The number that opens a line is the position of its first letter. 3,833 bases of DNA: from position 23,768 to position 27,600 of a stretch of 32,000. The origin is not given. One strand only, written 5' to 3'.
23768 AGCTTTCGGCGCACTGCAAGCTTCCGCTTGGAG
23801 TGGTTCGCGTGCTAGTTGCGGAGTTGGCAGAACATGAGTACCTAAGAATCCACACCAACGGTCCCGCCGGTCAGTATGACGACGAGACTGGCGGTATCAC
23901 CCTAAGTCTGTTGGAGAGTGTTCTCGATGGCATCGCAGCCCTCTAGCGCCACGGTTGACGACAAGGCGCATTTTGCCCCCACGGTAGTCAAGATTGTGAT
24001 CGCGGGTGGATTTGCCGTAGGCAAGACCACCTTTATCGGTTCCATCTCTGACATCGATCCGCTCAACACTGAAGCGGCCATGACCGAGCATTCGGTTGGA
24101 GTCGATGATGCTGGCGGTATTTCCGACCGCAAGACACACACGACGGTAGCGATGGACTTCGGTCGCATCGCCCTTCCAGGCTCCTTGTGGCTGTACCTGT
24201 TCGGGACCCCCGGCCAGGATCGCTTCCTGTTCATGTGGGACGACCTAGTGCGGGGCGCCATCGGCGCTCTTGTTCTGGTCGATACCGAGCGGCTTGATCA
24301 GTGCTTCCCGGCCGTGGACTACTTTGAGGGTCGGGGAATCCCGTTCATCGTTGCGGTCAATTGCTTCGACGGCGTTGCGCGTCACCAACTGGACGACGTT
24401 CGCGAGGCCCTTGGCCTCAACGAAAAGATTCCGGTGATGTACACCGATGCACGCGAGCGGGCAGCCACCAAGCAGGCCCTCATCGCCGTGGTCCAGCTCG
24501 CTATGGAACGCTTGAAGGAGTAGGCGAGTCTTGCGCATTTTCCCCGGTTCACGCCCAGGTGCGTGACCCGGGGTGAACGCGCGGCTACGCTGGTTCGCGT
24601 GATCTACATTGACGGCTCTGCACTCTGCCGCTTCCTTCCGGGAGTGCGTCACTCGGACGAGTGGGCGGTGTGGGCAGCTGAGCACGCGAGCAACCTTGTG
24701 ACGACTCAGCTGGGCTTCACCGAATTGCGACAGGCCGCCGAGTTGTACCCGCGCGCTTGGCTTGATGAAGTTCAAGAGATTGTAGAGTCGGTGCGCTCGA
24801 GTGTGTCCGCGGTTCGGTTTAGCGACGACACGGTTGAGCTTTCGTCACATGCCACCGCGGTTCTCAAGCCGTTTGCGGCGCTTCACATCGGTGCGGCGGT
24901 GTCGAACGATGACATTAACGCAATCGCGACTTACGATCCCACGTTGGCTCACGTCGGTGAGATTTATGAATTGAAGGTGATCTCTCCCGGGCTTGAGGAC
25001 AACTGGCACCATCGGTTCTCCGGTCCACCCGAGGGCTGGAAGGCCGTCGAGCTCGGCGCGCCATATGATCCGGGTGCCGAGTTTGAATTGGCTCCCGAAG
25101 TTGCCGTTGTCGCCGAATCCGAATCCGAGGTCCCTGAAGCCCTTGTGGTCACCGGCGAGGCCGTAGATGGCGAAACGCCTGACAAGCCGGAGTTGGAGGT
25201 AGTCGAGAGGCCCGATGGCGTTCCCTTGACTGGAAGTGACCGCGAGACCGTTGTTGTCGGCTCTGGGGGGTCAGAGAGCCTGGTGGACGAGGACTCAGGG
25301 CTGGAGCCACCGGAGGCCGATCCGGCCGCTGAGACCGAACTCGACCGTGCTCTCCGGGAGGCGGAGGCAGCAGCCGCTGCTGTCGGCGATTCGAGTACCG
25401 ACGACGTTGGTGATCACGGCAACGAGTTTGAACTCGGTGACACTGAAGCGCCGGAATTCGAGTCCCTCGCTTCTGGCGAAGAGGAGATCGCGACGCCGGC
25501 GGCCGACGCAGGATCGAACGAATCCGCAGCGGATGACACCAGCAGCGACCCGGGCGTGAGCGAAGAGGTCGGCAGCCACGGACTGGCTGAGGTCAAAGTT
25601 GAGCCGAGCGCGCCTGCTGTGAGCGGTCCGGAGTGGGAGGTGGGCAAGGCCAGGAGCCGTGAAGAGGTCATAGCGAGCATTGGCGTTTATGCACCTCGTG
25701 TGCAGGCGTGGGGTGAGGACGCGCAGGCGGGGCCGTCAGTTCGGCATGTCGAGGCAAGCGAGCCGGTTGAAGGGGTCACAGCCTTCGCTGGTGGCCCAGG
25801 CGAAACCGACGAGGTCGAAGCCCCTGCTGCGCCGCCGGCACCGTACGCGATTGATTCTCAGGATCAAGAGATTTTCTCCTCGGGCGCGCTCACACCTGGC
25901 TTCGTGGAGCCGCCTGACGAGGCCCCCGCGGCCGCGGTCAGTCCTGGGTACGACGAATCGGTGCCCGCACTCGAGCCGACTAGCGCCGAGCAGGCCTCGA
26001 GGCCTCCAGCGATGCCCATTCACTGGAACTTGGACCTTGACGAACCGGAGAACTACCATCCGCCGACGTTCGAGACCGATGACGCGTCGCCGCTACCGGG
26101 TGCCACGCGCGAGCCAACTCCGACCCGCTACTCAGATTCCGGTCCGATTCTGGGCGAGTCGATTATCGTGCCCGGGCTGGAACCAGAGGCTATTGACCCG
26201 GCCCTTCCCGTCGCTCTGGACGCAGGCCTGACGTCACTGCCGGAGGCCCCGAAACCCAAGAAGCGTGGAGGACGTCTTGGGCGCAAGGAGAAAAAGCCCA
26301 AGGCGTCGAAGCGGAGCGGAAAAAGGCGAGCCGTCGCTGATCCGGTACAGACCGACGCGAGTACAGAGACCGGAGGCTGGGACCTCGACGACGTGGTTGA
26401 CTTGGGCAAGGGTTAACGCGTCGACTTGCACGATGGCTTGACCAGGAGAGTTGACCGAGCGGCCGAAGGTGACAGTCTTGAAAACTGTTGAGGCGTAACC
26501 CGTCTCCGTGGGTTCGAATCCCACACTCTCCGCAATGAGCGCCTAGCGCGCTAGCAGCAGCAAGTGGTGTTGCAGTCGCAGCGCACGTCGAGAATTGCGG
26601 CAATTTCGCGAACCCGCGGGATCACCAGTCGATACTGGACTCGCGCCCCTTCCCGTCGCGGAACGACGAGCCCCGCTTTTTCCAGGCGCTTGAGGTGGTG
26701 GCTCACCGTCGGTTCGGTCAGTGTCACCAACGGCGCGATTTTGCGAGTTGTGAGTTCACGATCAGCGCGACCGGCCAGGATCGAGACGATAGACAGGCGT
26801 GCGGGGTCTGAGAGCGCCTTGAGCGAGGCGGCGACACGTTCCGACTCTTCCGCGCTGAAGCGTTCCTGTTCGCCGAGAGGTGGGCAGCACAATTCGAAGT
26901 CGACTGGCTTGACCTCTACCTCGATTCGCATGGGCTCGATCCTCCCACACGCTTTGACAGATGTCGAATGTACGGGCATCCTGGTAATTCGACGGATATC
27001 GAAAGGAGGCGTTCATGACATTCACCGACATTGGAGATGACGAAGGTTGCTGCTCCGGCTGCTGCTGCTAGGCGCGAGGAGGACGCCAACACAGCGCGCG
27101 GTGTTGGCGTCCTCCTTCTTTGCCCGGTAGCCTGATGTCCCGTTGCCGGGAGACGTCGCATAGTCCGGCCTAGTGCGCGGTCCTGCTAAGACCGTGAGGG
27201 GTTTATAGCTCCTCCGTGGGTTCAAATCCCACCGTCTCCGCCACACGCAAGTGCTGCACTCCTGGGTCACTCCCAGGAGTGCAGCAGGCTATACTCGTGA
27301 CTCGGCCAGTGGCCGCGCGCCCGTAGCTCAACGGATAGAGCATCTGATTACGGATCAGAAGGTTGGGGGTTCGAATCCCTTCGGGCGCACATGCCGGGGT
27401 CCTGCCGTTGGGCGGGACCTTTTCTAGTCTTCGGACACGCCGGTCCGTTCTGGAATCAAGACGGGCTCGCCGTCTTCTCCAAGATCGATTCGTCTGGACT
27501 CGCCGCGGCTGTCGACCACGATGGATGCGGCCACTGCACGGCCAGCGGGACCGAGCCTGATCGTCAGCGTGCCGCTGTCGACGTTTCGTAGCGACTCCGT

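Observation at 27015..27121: Complete miniature gene for an 18-aa peptide ending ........, divergent from a Cys-tailed ArsR regulator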

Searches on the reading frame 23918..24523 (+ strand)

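Call 53: search_protein_families(library=pfam, proteins=[window:23918-24523:+], max_evalue=0.00001)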
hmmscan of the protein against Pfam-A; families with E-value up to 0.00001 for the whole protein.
window:23918-24523:+ (201 aa): 1 family
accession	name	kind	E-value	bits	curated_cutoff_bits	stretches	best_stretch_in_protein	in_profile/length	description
PF03029.23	ATP_bind_1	-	3.5e-25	89.6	27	1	28-195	1-237/240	Conserved hypothetical ATP binding protein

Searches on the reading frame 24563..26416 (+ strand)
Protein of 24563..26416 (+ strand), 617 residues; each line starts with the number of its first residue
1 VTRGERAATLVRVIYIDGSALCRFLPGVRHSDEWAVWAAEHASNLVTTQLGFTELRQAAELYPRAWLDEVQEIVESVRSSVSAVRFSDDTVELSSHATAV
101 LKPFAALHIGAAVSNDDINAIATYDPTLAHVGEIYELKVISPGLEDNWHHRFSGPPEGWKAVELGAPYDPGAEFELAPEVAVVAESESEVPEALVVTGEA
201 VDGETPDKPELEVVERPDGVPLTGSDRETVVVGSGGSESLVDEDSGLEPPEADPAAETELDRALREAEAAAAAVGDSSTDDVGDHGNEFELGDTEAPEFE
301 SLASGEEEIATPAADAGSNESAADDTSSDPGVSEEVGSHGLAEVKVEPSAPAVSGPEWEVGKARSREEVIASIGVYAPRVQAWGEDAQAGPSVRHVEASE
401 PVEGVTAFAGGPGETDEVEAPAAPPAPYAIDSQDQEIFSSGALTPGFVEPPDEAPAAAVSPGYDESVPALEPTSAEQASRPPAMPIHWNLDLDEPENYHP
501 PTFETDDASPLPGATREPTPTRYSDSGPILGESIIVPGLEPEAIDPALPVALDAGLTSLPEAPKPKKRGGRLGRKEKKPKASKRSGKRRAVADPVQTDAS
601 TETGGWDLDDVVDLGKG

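Call 10: search_protein_families(library=ncbifam, proteins=[window:24563-26416:+], max_evalue=1)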
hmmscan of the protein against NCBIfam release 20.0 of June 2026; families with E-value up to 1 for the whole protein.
window:24563-26416:+ (617 aa): 0 families

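Call 11: search_protein_families(library=pfam, proteins=[window:24563-26416:+], max_evalue=0.01)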
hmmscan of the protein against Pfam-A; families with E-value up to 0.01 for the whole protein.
window:24563-26416:+ (617 aa): 1 family
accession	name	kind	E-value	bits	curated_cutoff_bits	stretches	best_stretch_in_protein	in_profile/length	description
PF01850.27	PIN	-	0.00058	20.9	23.6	1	14-132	1-118/120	PIN domain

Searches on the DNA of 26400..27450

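Call 39: search_rna_families(source=window, start=26400, end=27450, threshold=evalue, max_evalue=1)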
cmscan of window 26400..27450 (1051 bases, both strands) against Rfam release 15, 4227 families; matches with E-value up to 1: 9.
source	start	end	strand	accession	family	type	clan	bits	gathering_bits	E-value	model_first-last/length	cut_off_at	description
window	27317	27389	+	RF00005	tRNA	Gene; tRNA;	CL00001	69.6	29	6.6e-15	1-71/71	no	tRNA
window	26445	26532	+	RF00005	tRNA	Gene; tRNA;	CL00001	55.7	29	4.5e-11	1-71/71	no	tRNA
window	27149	27240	+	RF00005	tRNA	Gene; tRNA;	CL00001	50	29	1.7e-09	1-71/71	no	tRNA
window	26480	26532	-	RF04351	Plastid-psbl-rps4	Cis-reg;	-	34.6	68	2.7e-05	1-53/53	no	Plastid-psbl-rps4 3UTR RNA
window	27317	27390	-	RF04354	Plastid-ycf2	Cis-reg;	-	30.7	65.7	0.00037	1-75/75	no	Plastid-ycf2 5UTR RNA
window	27186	27240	-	RF04351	Plastid-psbl-rps4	Cis-reg;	-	29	68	0.00091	1-53/53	no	Plastid-psbl-rps4 3UTR RNA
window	26429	26572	+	RF02223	sX4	Gene; sRNA;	-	20.2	70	0.091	1-167/167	no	Proteobacterial sRNA sX4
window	27317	27388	+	RF01684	mascRNA-menRNA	Gene;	-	19.4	42.5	0.5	1-56/56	no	MALAT1-associated small cytoplasmic RNA/MEN beta RNA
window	27246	27303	-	RF02225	sX6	Gene; sRNA;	-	14.3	40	0.33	274-330/342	no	Proteobacterial sRNA sX6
